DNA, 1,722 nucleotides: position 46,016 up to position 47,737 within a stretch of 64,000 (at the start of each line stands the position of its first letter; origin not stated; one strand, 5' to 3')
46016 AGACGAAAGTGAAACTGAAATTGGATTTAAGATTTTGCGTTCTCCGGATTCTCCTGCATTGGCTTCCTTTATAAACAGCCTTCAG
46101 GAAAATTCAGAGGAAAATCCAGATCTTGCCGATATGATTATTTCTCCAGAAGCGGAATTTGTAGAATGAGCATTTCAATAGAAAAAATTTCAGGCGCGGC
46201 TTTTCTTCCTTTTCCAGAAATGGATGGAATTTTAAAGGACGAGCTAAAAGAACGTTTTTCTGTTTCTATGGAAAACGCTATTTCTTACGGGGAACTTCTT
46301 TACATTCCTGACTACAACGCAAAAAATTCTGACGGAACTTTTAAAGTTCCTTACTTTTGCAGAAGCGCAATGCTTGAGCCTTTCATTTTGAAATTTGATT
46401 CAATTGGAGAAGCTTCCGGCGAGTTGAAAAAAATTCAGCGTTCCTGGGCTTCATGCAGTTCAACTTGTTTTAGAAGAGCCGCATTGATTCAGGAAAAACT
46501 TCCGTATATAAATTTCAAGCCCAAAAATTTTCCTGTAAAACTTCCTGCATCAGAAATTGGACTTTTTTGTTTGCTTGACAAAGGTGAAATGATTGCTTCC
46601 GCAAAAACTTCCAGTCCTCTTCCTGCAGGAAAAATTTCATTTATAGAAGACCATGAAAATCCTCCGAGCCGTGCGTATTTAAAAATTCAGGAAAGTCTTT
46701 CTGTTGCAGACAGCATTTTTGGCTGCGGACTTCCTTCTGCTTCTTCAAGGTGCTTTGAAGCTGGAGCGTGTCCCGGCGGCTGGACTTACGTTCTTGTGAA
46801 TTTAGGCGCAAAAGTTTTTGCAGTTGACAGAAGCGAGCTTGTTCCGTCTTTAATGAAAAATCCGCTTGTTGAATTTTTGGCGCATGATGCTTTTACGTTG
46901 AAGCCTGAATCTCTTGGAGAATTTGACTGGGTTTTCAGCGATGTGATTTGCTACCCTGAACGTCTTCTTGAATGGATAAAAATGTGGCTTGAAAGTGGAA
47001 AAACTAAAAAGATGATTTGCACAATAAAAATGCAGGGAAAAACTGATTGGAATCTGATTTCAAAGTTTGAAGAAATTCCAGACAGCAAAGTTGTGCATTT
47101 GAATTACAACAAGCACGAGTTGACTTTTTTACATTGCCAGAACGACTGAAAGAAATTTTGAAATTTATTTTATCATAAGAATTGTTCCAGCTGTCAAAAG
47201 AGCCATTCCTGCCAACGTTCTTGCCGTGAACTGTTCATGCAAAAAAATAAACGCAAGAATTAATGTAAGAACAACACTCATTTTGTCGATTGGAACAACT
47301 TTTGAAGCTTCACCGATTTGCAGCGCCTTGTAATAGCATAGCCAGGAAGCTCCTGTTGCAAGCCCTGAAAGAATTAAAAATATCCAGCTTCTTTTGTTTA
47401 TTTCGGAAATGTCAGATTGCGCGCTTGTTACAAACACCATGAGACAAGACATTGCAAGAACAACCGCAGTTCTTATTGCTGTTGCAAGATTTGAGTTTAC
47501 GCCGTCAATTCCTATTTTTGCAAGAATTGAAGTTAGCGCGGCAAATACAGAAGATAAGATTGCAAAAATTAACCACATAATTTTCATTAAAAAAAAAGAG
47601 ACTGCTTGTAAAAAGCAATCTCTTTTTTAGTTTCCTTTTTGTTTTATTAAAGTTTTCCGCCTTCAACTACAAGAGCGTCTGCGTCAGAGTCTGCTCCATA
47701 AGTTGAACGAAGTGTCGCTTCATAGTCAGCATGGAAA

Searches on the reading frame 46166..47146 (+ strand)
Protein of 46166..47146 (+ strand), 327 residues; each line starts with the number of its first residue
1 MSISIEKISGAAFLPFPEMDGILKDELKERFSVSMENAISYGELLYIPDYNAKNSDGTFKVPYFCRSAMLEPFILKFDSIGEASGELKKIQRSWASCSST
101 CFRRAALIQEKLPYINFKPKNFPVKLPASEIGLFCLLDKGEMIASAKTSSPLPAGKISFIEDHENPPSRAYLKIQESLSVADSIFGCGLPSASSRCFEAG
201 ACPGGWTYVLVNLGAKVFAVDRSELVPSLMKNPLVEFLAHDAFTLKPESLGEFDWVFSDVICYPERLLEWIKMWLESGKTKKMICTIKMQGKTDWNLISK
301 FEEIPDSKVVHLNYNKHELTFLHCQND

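Call 3: search_protein_families(library=pfam, proteins=[window:46166-47146:+], max_evalue=1)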
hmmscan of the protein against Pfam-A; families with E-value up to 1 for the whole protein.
window:46166-47146:+ (327 aa): 2 families
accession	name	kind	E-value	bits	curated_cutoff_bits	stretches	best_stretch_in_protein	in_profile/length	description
PF01728.25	FtsJ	-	1.8e-10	41.5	24.1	1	168-261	3-100/181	FtsJ-like methyltransferase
PF08241.18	Methyltransf_11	-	0.11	13.6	21.2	1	198-259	2-67/95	Methyltransferase domain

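Call 4: search_protein_families(library=ncbifam, proteins=[window:46166-47146:+], max_evalue=1)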
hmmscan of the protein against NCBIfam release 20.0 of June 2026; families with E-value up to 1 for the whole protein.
window:46166-47146:+ (327 aa): 2 families
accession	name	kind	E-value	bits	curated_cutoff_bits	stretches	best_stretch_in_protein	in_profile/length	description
NF008734.0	PRK11760.1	equivalog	1.6e-25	90.3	176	1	145-303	164-320/359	23S rRNA (cytidine(2498)-2'-O)-methyltransferase RlmM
TIGR00438.1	rrmJ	equivalog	0.2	11.1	300.15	1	168-226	14-69/188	23S rRNA (uridine(2552)-2'-O)-methyltransferase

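Call 24: search_solved_structures(query=window:46166-47146:+, max_evalue=0.01, show_alignments=1)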
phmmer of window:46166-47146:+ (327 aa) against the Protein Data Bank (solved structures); distinct sequences matched with E-value up to 0.01: 4.
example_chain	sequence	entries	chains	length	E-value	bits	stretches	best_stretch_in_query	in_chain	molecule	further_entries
4atn_A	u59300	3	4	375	1.8e-13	53.8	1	163-296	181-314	RIBOSOMAL RNA LARGE SUBUNIT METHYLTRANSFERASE M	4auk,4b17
5ks2_A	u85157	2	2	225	0.00091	21.9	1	187-260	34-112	16S/23S rRNA (cytidine-2'-O)-methyltransferase TlyA | Cytotoxin / haemolysin homologue TlyA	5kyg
5eov_A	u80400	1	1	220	0.0011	21.6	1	188-260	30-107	16S/23S rRNA (cytidine-2'-O)-methyltransferase TlyA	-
7s0s_B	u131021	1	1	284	0.0015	21.1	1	188-260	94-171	16S/23S rRNA (Cytidine-2'-O)-methyltransferase TlyA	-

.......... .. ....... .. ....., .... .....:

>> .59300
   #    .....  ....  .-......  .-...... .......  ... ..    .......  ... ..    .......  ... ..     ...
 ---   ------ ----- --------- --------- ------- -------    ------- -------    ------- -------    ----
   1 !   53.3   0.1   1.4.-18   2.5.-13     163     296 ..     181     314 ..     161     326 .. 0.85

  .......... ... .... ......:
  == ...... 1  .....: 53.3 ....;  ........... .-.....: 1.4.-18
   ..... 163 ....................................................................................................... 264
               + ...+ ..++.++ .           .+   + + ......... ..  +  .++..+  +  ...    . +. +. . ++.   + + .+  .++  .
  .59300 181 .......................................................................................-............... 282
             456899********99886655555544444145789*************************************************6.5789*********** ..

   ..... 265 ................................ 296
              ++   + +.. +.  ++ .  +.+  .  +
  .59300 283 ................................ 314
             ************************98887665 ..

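Call 39: find_related_loci(query=A2, collection=metagenome_contigs, flank=4000)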
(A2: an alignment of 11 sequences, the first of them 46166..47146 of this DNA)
Query A2 (327 aa) in metagenome_contigs; peptide patterns used: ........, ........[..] (x = any residue, [..] = any of these).
600 stretches matched a pattern (row limit reached: there are more); 591 encode a relative of the query (tblastn E <= 1e-3); the best 80 are kept; 80 distinct loci.
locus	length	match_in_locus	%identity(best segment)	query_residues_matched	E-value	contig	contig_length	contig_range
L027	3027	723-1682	67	1-325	2e-156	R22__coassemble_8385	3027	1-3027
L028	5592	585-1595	60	1-324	4e-146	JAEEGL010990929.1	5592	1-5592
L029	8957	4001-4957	63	1-325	1e-143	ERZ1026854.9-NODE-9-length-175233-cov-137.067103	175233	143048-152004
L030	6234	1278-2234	64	1-325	2e-143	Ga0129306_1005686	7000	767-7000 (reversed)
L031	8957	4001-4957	63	1-325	1e-143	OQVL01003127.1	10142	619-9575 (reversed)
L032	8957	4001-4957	63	1-325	4e-143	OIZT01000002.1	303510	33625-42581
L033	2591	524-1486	62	1-326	1e-150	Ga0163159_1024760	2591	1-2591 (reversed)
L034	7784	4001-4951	64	2-323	1e-141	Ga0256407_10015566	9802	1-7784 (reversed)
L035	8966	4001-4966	64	1-324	1e-141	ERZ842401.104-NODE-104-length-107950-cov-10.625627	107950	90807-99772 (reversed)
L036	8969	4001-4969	61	1-327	2e-141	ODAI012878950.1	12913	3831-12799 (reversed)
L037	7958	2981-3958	63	1-324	4e-141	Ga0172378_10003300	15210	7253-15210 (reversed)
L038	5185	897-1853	62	1-324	4e-142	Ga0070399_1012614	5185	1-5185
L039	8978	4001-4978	63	1-324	8e-141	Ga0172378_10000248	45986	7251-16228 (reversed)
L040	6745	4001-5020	62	1-325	2e-140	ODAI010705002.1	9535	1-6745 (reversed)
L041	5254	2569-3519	63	1-323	3e-141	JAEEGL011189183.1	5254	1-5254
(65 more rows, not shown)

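Call 40: search_protein_representatives(protein=window:46166-47146:+)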
Query: 327 residues. Proteins with E-value up to 0.001 (for the whole library): 1462; up to 1e-10: 749; up to 1e-30: 202. The best 150 are listed.
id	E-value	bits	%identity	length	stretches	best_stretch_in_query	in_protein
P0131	1.9e-120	418.5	58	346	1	3-325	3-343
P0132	3.0e-89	316.0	48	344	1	9-323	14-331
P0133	4.2e-89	315.5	53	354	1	11-325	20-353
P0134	8.3e-88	311.3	58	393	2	188-324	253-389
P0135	3.0e-84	299.6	55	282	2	175-323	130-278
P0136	4.9e-82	292.3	52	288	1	57-324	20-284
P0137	7.1e-82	291.8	54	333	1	56-323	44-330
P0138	1.4e-80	287.5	50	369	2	69-326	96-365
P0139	9.2e-80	284.8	49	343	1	13-322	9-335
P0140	3.8e-78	279.5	46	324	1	7-323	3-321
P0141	6.2e-78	278.8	47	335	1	6-323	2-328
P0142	1.1e-75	271.4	54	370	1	1-258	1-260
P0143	3.6e-72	259.9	46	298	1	61-322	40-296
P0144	3.6e-71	256.6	47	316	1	60-323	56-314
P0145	1.7e-70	254.4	46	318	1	51-323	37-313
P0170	3.0e-57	210.9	39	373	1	12-321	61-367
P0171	5.9e-57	209.9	41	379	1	73-321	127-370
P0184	7.4e-54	199.7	39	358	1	63-324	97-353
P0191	1.6e-52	195.3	41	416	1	61-323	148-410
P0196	3.1e-51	191.1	45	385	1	77-321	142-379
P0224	7.1e-47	176.7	42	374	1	77-323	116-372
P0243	3.5e-44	167.9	41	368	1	73-322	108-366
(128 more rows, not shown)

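Call 41: search_protein_families(library=pfam, proteins=[P0134, P0138, P0142, P0170, P0171, P0191, P0196, P0224, P0243, P0184], max_evalue=0.01)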
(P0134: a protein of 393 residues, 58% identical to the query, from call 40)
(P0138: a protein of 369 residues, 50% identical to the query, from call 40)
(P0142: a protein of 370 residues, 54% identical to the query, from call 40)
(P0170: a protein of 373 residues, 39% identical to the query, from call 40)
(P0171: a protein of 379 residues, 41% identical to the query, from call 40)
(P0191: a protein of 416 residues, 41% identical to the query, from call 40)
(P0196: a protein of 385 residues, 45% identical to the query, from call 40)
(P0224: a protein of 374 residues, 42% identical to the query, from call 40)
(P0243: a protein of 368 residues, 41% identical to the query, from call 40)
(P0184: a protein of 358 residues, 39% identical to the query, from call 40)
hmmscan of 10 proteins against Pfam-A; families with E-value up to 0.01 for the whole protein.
P0134 (393 aa): 1 family
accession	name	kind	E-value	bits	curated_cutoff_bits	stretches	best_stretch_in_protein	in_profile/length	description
PF01728.25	FtsJ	-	4.8e-09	36.8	24.1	1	256-326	20-100/181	FtsJ-like methyltransferase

P0138 (369 aa): 2 families
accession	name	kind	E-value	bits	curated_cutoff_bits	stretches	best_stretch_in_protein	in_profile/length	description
PF01728.25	FtsJ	-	3.3e-08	34.1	24.1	1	203-300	3-100/181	FtsJ-like methyltransferase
PF13649.12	Methyltransf_25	-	0.0027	18.8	27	1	232-302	3-76/97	Methyltransferase domain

P0142 (370 aa): 2 families
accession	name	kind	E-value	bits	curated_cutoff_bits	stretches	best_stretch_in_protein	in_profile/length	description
PF01728.25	FtsJ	-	1.3e-10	42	24.1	1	170-252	3-83/181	FtsJ-like methyltransferase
PF01478.23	Peptidase_A24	-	6.7e-05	23.7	26.5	1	254-315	45-102/104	Type IV leader peptidase family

P0170 (373 aa): 1 family
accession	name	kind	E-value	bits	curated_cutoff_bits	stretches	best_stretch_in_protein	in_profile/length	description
PF01728.25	FtsJ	-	2.3e-13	50.9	24.1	1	215-307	3-100/181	FtsJ-like methyltransferase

P0171 (379 aa): 1 family
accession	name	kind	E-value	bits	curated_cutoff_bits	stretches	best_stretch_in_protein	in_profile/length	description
PF01728.25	FtsJ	-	1.6e-11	44.9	24.1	1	222-309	3-99/181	FtsJ-like methyltransferase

P0191 (416 aa): 1 family
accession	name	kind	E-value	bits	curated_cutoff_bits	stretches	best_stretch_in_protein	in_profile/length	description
PF01728.25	FtsJ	-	7.9e-07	29.6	24.1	1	261-347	4-99/181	FtsJ-like methyltransferase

P0196 (385 aa): 2 families
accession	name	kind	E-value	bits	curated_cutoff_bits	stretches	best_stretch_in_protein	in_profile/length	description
PF01728.25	FtsJ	-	1.7e-12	48.1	24.1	1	232-320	3-100/181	FtsJ-like methyltransferase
PF13489.12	Methyltransf_23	-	0.0032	17.7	27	1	244-296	15-67/164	Methyltransferase domain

P0224 (374 aa): 2 families
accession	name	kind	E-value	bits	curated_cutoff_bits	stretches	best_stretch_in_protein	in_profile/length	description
PF01728.25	FtsJ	-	1.5e-08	35.2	24.1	1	218-309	3-99/181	FtsJ-like methyltransferase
PF13489.12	Methyltransf_23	-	0.00094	19.4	27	1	222-279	7-61/164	Methyltransferase domain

P0243 (368 aa): 1 family
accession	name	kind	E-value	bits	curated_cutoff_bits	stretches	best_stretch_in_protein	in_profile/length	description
PF01728.25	FtsJ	-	2.4e-06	28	24.1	1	211-296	3-85/181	FtsJ-like methyltransferase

P0184 (358 aa): 1 family
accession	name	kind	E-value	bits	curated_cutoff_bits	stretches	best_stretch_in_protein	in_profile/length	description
PF01728.25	FtsJ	-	2.1e-10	41.3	24.1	1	202-309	3-111/181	FtsJ-like methyltransferase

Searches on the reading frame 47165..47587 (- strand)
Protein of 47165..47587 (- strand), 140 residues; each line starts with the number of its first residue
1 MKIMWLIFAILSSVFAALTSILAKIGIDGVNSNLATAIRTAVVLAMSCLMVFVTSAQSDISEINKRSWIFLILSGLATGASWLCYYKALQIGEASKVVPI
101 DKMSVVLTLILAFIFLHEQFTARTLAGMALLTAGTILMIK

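Call 3: search_protein_families(library=pfam, proteins=[window:47165-47587:-], max_evalue=1)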
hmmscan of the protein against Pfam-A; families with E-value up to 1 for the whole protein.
window:47165-47587:- (140 aa): 5 families
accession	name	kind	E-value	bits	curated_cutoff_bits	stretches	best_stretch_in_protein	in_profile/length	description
PF00892.27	EamA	-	2.9e-22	79.8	28.2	1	4-139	2-134/135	EamA-like transporter family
PF06027.18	SLC35F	-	0.0001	22.4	21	1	10-139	17-144/299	Solute carrier family 35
PF10639.15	TMEM234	-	0.005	17.3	30.1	1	68-138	42-112/113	Putative transmembrane family 234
PF05653.20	Mg_trans_NIPA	-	0.015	14.9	26.2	1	78-139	59-120/295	Magnesium transporter NIPA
PF03419.18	Peptidase_U4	-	0.065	13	28.4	1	9-117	35-131/284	Sporulation factor SpoIIGA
